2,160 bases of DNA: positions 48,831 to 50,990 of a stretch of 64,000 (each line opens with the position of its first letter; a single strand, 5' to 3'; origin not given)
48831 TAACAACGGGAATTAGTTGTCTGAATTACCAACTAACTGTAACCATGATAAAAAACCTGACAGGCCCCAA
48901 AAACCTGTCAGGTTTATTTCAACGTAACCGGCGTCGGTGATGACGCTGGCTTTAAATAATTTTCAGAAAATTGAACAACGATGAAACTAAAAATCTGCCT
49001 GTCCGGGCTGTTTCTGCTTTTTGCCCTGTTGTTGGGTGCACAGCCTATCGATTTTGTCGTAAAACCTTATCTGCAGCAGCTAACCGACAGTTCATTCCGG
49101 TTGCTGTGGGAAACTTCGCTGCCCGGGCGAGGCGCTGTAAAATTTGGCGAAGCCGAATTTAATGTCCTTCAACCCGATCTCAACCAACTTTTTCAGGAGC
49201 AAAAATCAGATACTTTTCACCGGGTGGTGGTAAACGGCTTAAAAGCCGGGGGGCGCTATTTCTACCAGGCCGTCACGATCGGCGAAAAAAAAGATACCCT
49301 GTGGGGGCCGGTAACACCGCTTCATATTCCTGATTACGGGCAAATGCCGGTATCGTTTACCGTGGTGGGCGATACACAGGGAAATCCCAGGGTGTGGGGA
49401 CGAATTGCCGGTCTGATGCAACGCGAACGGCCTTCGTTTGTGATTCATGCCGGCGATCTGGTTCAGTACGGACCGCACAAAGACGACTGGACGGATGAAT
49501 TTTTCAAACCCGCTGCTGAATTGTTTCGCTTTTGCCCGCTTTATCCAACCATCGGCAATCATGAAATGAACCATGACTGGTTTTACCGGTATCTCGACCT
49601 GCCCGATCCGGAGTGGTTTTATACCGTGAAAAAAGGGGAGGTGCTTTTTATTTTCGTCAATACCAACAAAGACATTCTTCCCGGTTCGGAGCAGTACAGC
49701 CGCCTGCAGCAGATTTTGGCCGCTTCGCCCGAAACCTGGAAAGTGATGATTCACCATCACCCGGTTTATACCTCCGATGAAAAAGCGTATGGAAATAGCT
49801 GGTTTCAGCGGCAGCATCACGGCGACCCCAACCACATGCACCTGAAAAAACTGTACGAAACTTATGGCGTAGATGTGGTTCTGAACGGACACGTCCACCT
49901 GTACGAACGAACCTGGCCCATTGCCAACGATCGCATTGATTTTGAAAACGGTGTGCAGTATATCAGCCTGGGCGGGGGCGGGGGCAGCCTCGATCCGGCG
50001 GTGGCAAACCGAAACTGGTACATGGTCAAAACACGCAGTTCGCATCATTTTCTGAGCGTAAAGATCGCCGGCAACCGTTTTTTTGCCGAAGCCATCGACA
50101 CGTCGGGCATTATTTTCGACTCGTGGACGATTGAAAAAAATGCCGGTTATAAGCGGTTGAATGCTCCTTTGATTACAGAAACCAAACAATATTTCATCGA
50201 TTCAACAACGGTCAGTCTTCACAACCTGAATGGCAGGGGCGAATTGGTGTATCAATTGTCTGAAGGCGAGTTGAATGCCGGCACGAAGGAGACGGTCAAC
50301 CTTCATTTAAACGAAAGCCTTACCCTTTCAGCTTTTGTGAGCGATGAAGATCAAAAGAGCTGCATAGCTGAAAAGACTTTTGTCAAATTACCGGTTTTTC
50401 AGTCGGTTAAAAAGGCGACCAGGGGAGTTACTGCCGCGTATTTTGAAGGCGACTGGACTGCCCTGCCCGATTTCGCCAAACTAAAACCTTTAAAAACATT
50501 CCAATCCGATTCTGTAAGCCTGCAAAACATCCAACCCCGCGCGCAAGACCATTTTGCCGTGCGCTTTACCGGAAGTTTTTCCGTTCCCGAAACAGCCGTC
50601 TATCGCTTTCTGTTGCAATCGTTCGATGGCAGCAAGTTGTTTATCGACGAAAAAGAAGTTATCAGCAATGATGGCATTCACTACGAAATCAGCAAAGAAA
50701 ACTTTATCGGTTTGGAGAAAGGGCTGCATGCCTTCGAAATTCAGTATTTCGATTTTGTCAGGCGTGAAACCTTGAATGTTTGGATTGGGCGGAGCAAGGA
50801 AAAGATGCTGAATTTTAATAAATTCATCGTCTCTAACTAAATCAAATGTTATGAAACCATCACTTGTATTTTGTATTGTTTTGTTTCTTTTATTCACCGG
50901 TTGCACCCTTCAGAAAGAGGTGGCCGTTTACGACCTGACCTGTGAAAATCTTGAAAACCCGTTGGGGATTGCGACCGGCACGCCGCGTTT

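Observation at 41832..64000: PUL that combines rhamnosidase and other glycosidases with three different secreted phosphoesterases; possible phosphodiester-containing glycan target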

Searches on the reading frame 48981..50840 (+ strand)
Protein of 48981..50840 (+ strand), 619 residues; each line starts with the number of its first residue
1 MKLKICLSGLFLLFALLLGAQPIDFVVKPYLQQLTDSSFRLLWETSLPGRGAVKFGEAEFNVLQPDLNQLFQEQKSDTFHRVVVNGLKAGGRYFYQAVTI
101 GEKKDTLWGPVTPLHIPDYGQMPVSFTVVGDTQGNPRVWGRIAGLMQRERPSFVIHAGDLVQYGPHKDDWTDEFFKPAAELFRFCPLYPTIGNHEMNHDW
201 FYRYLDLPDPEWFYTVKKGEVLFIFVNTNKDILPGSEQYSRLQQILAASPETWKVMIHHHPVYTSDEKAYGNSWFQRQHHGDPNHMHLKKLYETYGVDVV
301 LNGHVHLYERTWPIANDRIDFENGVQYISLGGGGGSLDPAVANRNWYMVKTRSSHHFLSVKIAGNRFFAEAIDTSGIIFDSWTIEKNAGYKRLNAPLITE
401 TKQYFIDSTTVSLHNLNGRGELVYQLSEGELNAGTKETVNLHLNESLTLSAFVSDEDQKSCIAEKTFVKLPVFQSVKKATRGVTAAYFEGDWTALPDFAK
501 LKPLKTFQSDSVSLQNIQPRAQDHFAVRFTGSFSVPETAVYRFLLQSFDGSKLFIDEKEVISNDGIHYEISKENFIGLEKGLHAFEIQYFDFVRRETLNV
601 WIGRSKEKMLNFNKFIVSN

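Call 3: search_protein_families(library=pfam, proteins=[window:48981-50840:+], max_evalue=0.01)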
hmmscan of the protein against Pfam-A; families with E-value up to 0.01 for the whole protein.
window:48981-50840:+ (619 aa): 3 families
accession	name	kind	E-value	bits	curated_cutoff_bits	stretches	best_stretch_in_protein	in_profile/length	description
PF00149.33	Metallophos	-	3.2e-19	70.5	21.5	1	126-307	3-190/191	Calcineurin-like phosphoesterase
PF07691.17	PA14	-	2.7e-16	60.1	24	1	482-597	4-126/147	PA14 domain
PF16656.11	Pur_ac_phosph_N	-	0.00039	21.4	30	1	31-101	8-82/93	Purple acid Phosphatase, N-terminal domain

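Call 8: search_protein_families(library=ncbifam, proteins=[window:48981-50840:+], max_evalue=0.01)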
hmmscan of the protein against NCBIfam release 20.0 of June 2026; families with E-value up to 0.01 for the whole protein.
window:48981-50840:+ (619 aa): 3 families
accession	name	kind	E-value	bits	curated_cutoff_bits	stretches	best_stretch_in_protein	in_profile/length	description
TIGR00040.1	yfcE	subfamily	0.00069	19.7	56.25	0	276-308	95-118/158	YfcE family phosphodiesterase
NF006988.0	PRK09453.1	equivalog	0.002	18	117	0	126-166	3-43/183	phosphodiesterase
NF041776.1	xylosidase_Xyl3A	equivalog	0.0098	13.9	1250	0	468-606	429-572/846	xylan 1,4-beta-xylosidase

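Call 9: search_solved_structures(query=window:48981-50840:+, max_evalue=0.01)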
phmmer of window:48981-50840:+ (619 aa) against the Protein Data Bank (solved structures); distinct sequences matched with E-value up to 0.01: 11.
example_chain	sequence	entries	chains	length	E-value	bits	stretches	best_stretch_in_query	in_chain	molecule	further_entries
3zk4_A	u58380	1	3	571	1.7e-11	46.4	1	211-387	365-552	DIPHOSPHONUCLEOTIDE PHOSPHATASE 1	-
6gja_A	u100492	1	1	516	1e-07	33.9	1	212-336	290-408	Purple acid phosphatase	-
6git_A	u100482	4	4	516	1e-07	33.9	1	212-336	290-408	Purple acid phosphatase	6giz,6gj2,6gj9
2qfp_A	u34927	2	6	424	9.6e-05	24.1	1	73-325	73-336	Purple acid phosphatase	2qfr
4dhl_A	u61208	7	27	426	9.7e-05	24.1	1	73-325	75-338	Purple acid phosphatase | Fe(3+)-Zn(2+) purple acid phosphatase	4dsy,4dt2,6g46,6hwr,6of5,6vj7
6hwr_D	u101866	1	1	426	9.9e-05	24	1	73-325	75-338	Fe(3+)-Zn(2+) purple acid phosphatase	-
8brn_A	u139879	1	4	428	0.0001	24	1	73-325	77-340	Fe(3+)-Zn(2+) purple acid phosphatase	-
6ofd_A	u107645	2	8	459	0.00012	23.8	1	73-325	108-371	Fe(3+)-Zn(2+) purple acid phosphatase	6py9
1xzw_A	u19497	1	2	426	0.00035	22.2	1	76-323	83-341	purple acid phosphatase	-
1kbp_A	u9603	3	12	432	0.00037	22.1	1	73-320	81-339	PURPLE ACID PHOSPHATASE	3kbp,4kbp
6qdi_A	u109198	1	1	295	0.00082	21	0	522-563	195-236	PA14 domain-containing protein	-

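Call 14: find_encoding_contigs(protein=window:48981-50840:+, flank=10000, max_places=6)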
Protein window:48981-50840:+ (619 aa): 1 contig read that carries it; 1 place shown.
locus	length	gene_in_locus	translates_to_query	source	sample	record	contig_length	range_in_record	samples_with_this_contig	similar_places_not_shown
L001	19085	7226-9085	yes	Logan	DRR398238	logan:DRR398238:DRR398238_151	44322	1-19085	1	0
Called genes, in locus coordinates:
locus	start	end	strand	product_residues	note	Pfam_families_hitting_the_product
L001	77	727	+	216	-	PF04542:Sigma70_r2, PF08281:Sigma70_r4_2, PF04545:Sigma70_r4, PF13384:HTH_23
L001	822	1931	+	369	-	PF04773:FecR, PF16344:FecR_C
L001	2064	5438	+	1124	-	PF07660:STN (faint), PF13620:CarboxypepD_reg, PF13715:CarbopepD_reg_2, PF07715:Plug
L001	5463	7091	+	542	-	PF12741:SusD-like, PF12771:SusD-like_2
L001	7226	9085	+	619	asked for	PF00149:Metallophos, PF07691:PA14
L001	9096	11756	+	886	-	PF25788:Ig_Rha78A_N, PF08531:Bac_rhamnosid_N, PF05592:Bac_rhamnosid, PF17389:Bac_rhamnosid6H, PF17390:Bac_rhamnosid_C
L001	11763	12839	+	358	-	PF22847:Glyco_hydro_43_rel (faint)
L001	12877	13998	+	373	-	-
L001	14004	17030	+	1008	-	PF02837:Glyco_hydro_2_N, PF13364:BetaGal_ABD2 (weak), PF22666:Glyco_hydro_2_N2, PF00703:Glyco_hydro_2, PF02836:Glyco_hydro_2_C, PF16353:LacZ_4, PF02929:Bgal_small_N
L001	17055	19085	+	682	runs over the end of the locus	PF01120:Alpha_L_fucos (weak)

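Call 15: find_related_loci(query=window:48981-50840:+, collection=genome_contigs, flank=10000)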
Query window:48981-50840:+ (619 aa) in genome_contigs; peptide patterns used: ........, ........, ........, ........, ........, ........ (x = any residue, [..] = any of these).
64 stretches matched a pattern; 6 encode a relative of the query (tblastn E <= 1e-3); 6 distinct loci.
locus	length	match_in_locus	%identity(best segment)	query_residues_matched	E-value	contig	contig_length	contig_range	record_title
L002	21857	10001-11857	71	1-617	0e+0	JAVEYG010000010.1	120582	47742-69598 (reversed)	MAG: Prolixibacteraceae bacterium isolate BF4_24 NODE_372_length_120582_cov_13.412154_Biofilm4, whole genome shotgun seq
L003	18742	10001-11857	67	1-617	0e+0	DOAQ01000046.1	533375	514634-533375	MAG TPA_asm: Prolixibacteraceae bacterium isolate UBA12447 contig_471, whole genome shotgun sequence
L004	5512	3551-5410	64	1-616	0e+0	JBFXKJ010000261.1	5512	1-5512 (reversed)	MAG: Mangrovibacterium sp. isolate CA_2019_TPIn_72 NODE_62919_length_5512_cov_4.110306_TPIn, whole genome shotgun sequen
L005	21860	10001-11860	64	1-616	0e+0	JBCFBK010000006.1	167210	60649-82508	MAG: Prolixibacteraceae bacterium isolate concoct.bin.21 NODE_93_length_167210_cov_3.035706, whole genome shotgun sequen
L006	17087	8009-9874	66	1-617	0e+0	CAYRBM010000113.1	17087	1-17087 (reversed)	MAG TPA_asm: uncultured Odoribacter sp. isolate SRP220891_co1_185 genome assembly, contig: NODE_6337_length_17087_cov_7.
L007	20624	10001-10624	27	398-603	6e-18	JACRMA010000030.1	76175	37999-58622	MAG: Candidatus Zixiibacteriota bacterium isolate NC_groundwater_1895_Pr3_B-0.1um_59_8 SR2-18-B1_coassembly_26042, whole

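Call 23: search_protein_families(library=pfam, proteins=[L002:11867-12571:+, L002:12577-14877:+, L002:21185-21856:+, L003:17571-18704:+, L005:18122-20395:+, L005:20399-21859:+, L006:11040-12182:+, L006:12233-14494:+, L006:14508-15209:+, L006:15302-17074:+], max_evalue=0.001)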
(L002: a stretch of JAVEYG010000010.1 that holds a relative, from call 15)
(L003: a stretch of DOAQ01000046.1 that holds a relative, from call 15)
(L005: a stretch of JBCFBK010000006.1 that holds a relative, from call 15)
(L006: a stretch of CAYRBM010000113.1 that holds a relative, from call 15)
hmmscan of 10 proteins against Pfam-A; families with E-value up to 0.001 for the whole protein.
L002:11867-12571:+ (234 aa): 3 families
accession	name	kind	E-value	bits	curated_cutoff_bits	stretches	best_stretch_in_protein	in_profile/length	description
PF13472.12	Lipase_GDSL_2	-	1.6e-11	45.5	32.9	1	29-196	1-157/178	GDSL-like Lipase/Acylhydrolase family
PF00657.28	Lipase_GDSL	-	2.6e-09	38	23.6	1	27-211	1-201/208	GDSL-like Lipase/Acylhydrolase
PF04311.20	DUF459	-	0.00026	20.8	27.2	0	119-164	90-135/197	Protein of unknown function (DUF459)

L002:12577-14877:+ (766 aa): 4 families
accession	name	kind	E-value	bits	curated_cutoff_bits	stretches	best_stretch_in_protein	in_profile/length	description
PF01055.32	Glyco_hydro_31_2nd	-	8.2e-89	298.6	23.5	1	247-566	2-328/328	Glycosyl hydrolases family 31 TIM-barrel domain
PF21365.3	Glyco_hydro_31_3rd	-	2.6e-29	102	24.4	1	574-661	1-87/87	Glycosyl hydrolase family 31 C-terminal domain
PF17137.9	DUF5110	-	4.1e-22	78.5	27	1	677-742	1-67/71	Domain of unknown function (DUF5110)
PF13802.12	Gal_mutarotas_2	-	3.2e-18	67.1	27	1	46-205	2-183/184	Glycosyl hydrolase 31 N-terminal galactose mutarotase-like domain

L002:21185-21856:+ (224 aa): 1 family
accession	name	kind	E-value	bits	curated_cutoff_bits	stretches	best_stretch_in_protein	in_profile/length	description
PF17678.7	Glyco_hydro_92N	-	3.2e-42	145.4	34.5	1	30-222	1-202/236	Glycosyl hydrolase family 92 N-terminal domain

L003:17571-18704:+ (377 aa): 5 families
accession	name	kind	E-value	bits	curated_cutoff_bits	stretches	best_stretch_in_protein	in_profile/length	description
PF13088.12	BNR_2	-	6.7e-27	95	31.4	1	116-328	58-276/277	BNR repeat-like domain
PF02012.26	BNR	-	1.1e-09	37.2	27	0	190-199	2-11/12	BNR/Asp-box repeat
PF15902.12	Sortilin-Vps10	-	4.6e-06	26.1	33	1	187-337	2-142/446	Sortilin, neurotensin receptor 3,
PF13859.12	BNR_3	-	6.8e-05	22.9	27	1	53-250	1-212/308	BNR repeat-like domain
PF04616.20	Glyco_hydro_43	-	0.00024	21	32.2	0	67-143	79-158/288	Glycosyl hydrolases family 43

L005:18122-20395:+ (757 aa): 2 families
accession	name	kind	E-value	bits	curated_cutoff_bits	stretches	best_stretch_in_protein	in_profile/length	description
PF07971.18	Glyco_hydro_92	-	7.3e-123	411.4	24.6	1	271-747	2-463/464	Glycosyl hydrolase family 92 catalytic domain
PF17678.7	Glyco_hydro_92N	-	7.2e-44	150.8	34.5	1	33-264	1-236/236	Glycosyl hydrolase family 92 N-terminal domain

L005:20399-21859:+ (487 aa): 0 families

L006:11040-12182:+ (380 aa): 6 families
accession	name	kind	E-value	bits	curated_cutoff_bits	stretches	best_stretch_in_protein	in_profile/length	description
PF13088.12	BNR_2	-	2e-27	96.7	31.4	1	69-330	6-275/277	BNR repeat-like domain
PF02012.26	BNR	-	4e-10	38.6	27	0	193-202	2-11/12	BNR/Asp-box repeat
PF15902.12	Sortilin-Vps10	-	1.3e-06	27.9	33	1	190-339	2-141/446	Sortilin, neurotensin receptor 3,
PF04616.20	Glyco_hydro_43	-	2e-06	27.8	32.2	0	70-147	79-159/288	Glycosyl hydrolases family 43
PF24316.1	Tli3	-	1.9e-05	25.4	27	0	187-204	82-99/129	T6SS Tli3 immunity protein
PF13859.12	BNR_3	-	8.6e-05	22.5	27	1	57-253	2-212/308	BNR repeat-like domain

L006:12233-14494:+ (753 aa): 2 families
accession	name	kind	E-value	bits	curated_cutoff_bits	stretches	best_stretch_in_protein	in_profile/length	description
PF07971.18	Glyco_hydro_92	-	5.1e-131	438.3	24.6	1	264-742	2-464/464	Glycosyl hydrolase family 92 catalytic domain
PF17678.7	Glyco_hydro_92N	-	1e-45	156.9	34.5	1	31-257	1-236/236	Glycosyl hydrolase family 92 N-terminal domain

L006:14508-15209:+ (233 aa): 1 family
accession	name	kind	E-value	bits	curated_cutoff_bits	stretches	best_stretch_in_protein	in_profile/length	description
PF07947.19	YhhN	-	1.3e-27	97.2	25.6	1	46-219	9-182/182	YhhN family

L006:15302-17074:+ (590 aa): 0 families

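Call 34: find_related_loci(query=A1, collection=metagenome_contigs, flank=10000)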
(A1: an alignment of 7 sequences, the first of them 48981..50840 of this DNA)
Query A1 (619 aa) in metagenome_contigs; peptide patterns used: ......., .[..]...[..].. (x = any residue, [..] = any of these).
327 stretches matched a pattern; 15 encode a relative of the query (tblastn E <= 1e-3); 15 distinct loci.
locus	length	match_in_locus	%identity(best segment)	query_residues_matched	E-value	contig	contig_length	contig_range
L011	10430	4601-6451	89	1-617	0e+0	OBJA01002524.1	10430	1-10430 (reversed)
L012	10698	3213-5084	69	1-619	0e+0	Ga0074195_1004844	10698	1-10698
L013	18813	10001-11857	67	1-617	0e+0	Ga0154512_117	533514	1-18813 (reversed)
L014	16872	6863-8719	66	1-617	0e+0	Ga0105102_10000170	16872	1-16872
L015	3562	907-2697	59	21-617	0e+0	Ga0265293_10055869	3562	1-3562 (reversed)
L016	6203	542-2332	58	25-618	0e+0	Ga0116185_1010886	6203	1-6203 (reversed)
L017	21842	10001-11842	60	5-619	0e+0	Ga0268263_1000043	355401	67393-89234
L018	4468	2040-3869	52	9-616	0e+0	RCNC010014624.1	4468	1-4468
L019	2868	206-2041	50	9-618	0e+0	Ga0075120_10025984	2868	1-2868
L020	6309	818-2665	48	10-616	0e+0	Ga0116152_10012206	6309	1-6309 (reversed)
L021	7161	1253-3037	48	17-618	0e+0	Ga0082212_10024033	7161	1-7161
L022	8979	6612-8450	48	5-616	0e+0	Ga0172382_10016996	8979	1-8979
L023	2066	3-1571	53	94-616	0e+0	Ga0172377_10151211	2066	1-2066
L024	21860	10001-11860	64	1-616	0e+0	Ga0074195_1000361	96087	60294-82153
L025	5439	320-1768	51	39-616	6e-82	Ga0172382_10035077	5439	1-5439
